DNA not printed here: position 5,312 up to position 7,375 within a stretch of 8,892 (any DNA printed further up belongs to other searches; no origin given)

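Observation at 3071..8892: Compact ABC-transporter-dependent glycan operon: extended Wzt plus two methyltransferases, with no recognisable WbdD/WbbB-type terminator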

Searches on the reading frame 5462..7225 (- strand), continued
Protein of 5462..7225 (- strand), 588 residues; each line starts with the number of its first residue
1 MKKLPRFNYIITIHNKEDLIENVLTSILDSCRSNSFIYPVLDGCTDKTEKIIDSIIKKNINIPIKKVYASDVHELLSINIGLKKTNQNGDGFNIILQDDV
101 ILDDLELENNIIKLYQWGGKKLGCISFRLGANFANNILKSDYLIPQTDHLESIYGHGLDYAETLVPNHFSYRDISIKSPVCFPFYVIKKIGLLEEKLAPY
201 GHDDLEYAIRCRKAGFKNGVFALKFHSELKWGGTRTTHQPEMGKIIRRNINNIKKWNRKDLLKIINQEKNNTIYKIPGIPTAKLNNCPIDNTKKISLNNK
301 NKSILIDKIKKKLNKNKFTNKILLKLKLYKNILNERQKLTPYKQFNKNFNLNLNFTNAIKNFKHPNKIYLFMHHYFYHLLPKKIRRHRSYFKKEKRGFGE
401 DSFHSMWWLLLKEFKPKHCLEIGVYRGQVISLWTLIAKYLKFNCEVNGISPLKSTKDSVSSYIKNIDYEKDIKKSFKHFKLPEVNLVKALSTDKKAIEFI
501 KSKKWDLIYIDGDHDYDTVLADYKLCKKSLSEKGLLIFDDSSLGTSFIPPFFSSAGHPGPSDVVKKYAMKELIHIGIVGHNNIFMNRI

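Call 47: find_encoding_contigs(protein=P0053, flank=10000, max_places=2)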
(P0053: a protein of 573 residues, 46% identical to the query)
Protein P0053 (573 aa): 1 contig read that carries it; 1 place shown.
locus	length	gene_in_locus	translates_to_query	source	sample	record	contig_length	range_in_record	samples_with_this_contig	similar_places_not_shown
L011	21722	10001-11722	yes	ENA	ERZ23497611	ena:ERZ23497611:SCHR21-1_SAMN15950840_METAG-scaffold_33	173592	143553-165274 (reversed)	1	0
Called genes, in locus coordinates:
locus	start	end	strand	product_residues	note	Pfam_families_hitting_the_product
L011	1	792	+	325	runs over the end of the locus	-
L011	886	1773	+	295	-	PF03994:DUF350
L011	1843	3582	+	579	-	PF01564:Spermine_synth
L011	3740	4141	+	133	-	PF09938:DUF2170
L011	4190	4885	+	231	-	PF04012:PspA_IM30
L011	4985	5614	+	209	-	-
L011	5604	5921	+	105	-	-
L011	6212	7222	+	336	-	PF02706:Wzz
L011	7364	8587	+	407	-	PF01266:DAO, PF01593:Amino_oxidase, PF13450:NAD_binding_8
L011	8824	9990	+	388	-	-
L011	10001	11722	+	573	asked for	PF13578:Methyltransf_24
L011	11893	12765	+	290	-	-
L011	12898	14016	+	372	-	PF01370:Epimerase, PF02719:Polysacc_synt_2 (weak), PF04321:RmlD_sub_bind (weak), PF16363:GDP_Man_Dehyd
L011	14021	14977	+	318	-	PF01370:Epimerase, PF04321:RmlD_sub_bind (weak), PF16363:GDP_Man_Dehyd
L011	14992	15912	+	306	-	PF00535:Glycos_transf_2, PF10111:Glyco_tranf_2_2, PF13641:Glyco_tranf_2_3 (weak)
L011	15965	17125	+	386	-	-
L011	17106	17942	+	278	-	-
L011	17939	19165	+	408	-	PF13439:Glyco_transf_4, PF13579:Glyco_trans_4_4, PF00534:Glycos_transf_1, PF13692:Glyco_trans_1_4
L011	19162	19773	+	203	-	PF02397:Bac_transf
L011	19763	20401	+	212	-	PF17836:PglD_N, PF25084:LbH_EIF2B (weak), PF00132:Hexapep (faint), PF14602:Hexapep_2 (faint), PF25087:GMPPB_C (weak)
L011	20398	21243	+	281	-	PF02737:3HCDH_N, PF00725:3HCDH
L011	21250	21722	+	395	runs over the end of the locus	PF01041:DegT_DnrJ_EryC1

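Call 48: predict_structure(alignment_id=A5)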
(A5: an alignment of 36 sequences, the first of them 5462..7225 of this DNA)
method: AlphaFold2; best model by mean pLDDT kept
length: 588 residues; sequences in the alignment: 36
mean_pLDDT: 88.3   pTM: 0.53
mean pLDDT of the five models: 88.3, 87.9, 86.5, 86.5, 86.3
residues with pLDDT >= 90: 399; 70-90: 128; 50-70: 30; < 50: 31
segments of 3 or more residues with pLDDT < 50: 283-308
pLDDT, mean of each block of 10 residues (from residue 1): 82 86 94 94 81 93 91 85 95 95 93 95 97 94 90 85 91 94 97 90 93 97 87 58 87 96 94 89 44 33 43 58 76 80 93 96 96 98 97 88 98 98 96 98 98 73 86 97 96 96 98 89 98 98 89 87 94 97 94
secondary structure, 60 per line:
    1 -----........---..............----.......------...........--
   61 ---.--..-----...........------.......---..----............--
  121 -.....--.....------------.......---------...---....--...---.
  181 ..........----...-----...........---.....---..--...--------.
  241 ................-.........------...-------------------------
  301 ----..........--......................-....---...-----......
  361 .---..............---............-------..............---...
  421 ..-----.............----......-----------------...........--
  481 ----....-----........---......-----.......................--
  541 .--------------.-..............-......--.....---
elements in order: E6-13 H17-30 E35-41 H48-58 H74-84 E91-97 H107-118 E122-126 E129-133 E146-152 E162-164 E168-171 E174-176 E180-183 H184-190 H203-213 E217-221 H240-256 H258-266 E273-275 H305-314 H317-338 H340-343 H355-361 H365-378 H382-393 H401-414 E418-422 H428-440 E445-450 H468-478 E485-488 H494-501 E505-510 H516-529 E530-538 H558-571 E573-578 E581-585

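Call 54: fold_search(model_id=the predicted structure, library=pdb)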
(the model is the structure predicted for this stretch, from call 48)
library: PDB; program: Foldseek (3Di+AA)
matches with E <= 10: 1787; with E <= 0.001: 453
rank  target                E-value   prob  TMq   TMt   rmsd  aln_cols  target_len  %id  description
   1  6yv7_B                1.1e-09  1.00  0.26  0.43   6.7       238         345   15  Mannosyltransferase PcManGT from Pyrobaculum calidifontis (released 2020-07-22)
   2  6p61_B                1.8e-09  1.00  0.27  0.75   7.6       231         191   16  Structure of a Glycosyltransferase from Leptospira borgpetersenii serovar Hardjo-bovis (strain JB197) (released 2019-07-10)
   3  8viw_A                2.2e-09  1.00  0.28  0.30  21.6       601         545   10  Cryo-EM structure of heparosan synthase 2 from Pasteurella multocida with polysaccharide in the GlcNAc-T active site (released 2024-07-24)
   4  9omn_B                6.0e-09  1.00  0.28  0.57   4.9       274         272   16  WrtF fucosyltransferase - GDP-2-deoxy-2-fluoro-beta-L-fucose (released 2025-10-29)
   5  8vh7_A                7.2e-09  1.00  0.27  0.31  21.4       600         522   11  Crystal structure of heparosan synthase 2 from Pasteurella multocida at 1.98 A (released 2024-07-24)
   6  6yv7_A                8.6e-09  1.00  0.26  0.43   6.2       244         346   14  Mannosyltransferase PcManGT from Pyrobaculum calidifontis (released 2020-07-22)
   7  9omh_A                9.7e-09  1.00  0.28  0.57   4.6       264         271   16  WrtF fucosyltransferase - Apo (released 2025-10-29)
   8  8vh7_B                1.4e-08  1.00  0.28  0.31  21.3       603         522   11  Crystal structure of heparosan synthase 2 from Pasteurella multocida at 1.98 A (released 2024-07-24)
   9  9omh_D                1.5e-08  1.00  0.28  0.57   4.6       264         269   15  WrtF fucosyltransferase - Apo (released 2025-10-29)
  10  9omm_A                1.5e-08  1.00  0.28  0.59   4.6       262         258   16  WrtF fucosyltransferase - tetrasaccharide product (released 2025-10-29)
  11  8vh8_D                1.5e-08  1.00  0.27  0.30  21.8       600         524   11  Crystal structure of heparosan synthase 2 from Pasteurella multocida at 2.85 A (released 2024-09-04)
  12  9omm_B                1.5e-08  1.00  0.29  0.58   4.2       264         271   15  WrtF fucosyltransferase - tetrasaccharide product (released 2025-10-29)
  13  6p61_C                1.5e-08  1.00  0.26  0.71   7.7       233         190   16  Structure of a Glycosyltransferase from Leptospira borgpetersenii serovar Hardjo-bovis (strain JB197) (released 2019-07-10)
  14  6nqt_F                1.5e-08  1.00  0.31  0.38   5.5       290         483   13  GalNac-T2 soaked with UDP-sugar (released 2020-01-29)
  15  9omk_B                1.6e-08  1.00  0.27  0.59   4.7       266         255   14  WrtF fucosyltransferase - trisaccharide acceptor (released 2025-10-29)
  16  6g80_A                2.1e-08  1.00  0.28  0.69   4.0       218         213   14  Structure of Mycobacterium hassiacum MeT1 from orthorhombic crystals. (released 2019-01-16)
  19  6g7d                  2.8e-08  1.00  0.28  0.68   4.5       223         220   14  Structure of MeT1 from Mycobacterium hassiacum in complex with SAM and glycerol. (released 2019-01-16)
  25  6g80_M                5.0e-08  1.00  0.28  0.69   4.1       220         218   14  Structure of Mycobacterium hassiacum MeT1 from orthorhombic crystals. (released 2019-01-16)
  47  6g80_B                1.4e-07  1.00  0.28  0.65   4.7       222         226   14  Structure of Mycobacterium hassiacum MeT1 from orthorhombic crystals. (released 2019-01-16)
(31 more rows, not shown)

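Call 66: search_protein_families(library=pfam, proteins=[L007:2236-3501:+, L008:7727-9007:+, L007:1-504:+, L007:482-1414:+, L008:13405-14448:+], max_evalue=0.01)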
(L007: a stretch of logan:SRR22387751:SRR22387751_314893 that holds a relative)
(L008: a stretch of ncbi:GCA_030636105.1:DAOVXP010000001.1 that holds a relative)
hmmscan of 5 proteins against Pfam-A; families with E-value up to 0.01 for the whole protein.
L007:2236-3501:+ (422 aa): 7 families
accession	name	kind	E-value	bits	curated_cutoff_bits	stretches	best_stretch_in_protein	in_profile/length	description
PF00005.33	ABC_tran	-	2.4e-24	87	25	1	60-191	1-135/137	ABC transporter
PF14524.12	Wzt_C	-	1.6e-06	28.6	30.4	1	300-397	33-134/143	Wzt C-terminal domain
PF13304.12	AAA_21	-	8.7e-05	23.2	27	1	73-91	2-20/304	AAA domain, putative AbiEii toxin, Type IV TA system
PF08640.17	U3_assoc_6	-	0.0027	18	24.7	1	230-289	10-69/85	U3 small nucleolar RNA-associated protein 6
PF13555.12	AAA_29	-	0.0032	17.6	27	1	64-87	16-39/61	P-loop containing region of AAA domain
PF13476.12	AAA_23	-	0.0042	18.2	27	1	61-91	11-40/201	AAA domain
PF25683.1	URGCP_GTPase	-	0.0098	15.1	55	0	69-122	188-241/396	URGCP-like GTPase domain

L008:7727-9007:+ (427 aa): 5 families
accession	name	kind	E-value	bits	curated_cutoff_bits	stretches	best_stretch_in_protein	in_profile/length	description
PF00005.33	ABC_tran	-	2.4e-22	80.4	25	1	61-192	1-135/137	ABC transporter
PF14524.12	Wzt_C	-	1.3e-05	25.7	30.4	1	278-398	5-130/143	Wzt C-terminal domain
PF13304.12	AAA_21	-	9e-05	23.1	27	1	75-94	3-22/304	AAA domain, putative AbiEii toxin, Type IV TA system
PF13555.12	AAA_29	-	0.00082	19.5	27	1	66-97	17-49/61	P-loop containing region of AAA domain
PF03193.22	RsgA_GTPase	-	0.007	16.6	30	0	54-104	90-139/174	RsgA GTPase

L007:1-504:+ (167 aa): 2 families
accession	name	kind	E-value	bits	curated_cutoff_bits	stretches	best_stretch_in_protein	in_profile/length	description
PF16363.11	GDP_Man_Dehyd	-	4.4e-64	217.5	27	1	1-156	177-332/332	GDP-mannose 4,6 dehydratase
PF01370.27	Epimerase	-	1.3e-16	61.2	20.9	1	2-68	167-236/240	NAD dependent epimerase/dehydratase family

L007:482-1414:+ (311 aa): 4 families
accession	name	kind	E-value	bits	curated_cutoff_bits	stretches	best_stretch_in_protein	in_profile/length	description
PF01370.27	Epimerase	-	1.7e-66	224.5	20.9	1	9-240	1-240/240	NAD dependent epimerase/dehydratase family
PF16363.11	GDP_Man_Dehyd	-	3.3e-20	73.3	27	1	41-267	58-273/332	GDP-mannose 4,6 dehydratase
PF04321.23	RmlD_sub_bind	-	1.1e-08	34.9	27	1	8-152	2-138/287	RmlD substrate binding domain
PF02719.21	Polysacc_synt_2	-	5.5e-06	26.2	20.2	1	42-108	61-126/293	Polysaccharide biosynthesis protein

L008:13405-14448:+ (348 aa): 3 families
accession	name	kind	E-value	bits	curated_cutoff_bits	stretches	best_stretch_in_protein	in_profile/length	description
PF00535.33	Glycos_transf_2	-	1.6e-35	122.9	23.3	1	13-171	1-167/168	Glycosyl transferase family 2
PF10111.15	Glyco_tranf_2_2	-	1.1e-14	55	27.3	1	13-213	1-221/276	Glycosyltransferase like family 2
PF13641.12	Glyco_tranf_2_3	-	2.6e-11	44.4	27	1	10-192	1-195/230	Glycosyltransferase like family 2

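Call 81: search_protein_families(library=pfam, proteins=[L003:8985-9995:+], max_evalue=1)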
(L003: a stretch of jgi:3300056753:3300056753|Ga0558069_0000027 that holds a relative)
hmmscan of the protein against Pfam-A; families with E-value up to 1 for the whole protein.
L003:8985-9995:+ (337 aa): 1 family
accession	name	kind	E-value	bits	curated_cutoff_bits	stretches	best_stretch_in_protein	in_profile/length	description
PF03385.23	STELLO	-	0.013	14.8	27.8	1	232-283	1-52/387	STELLO glycosyltransferases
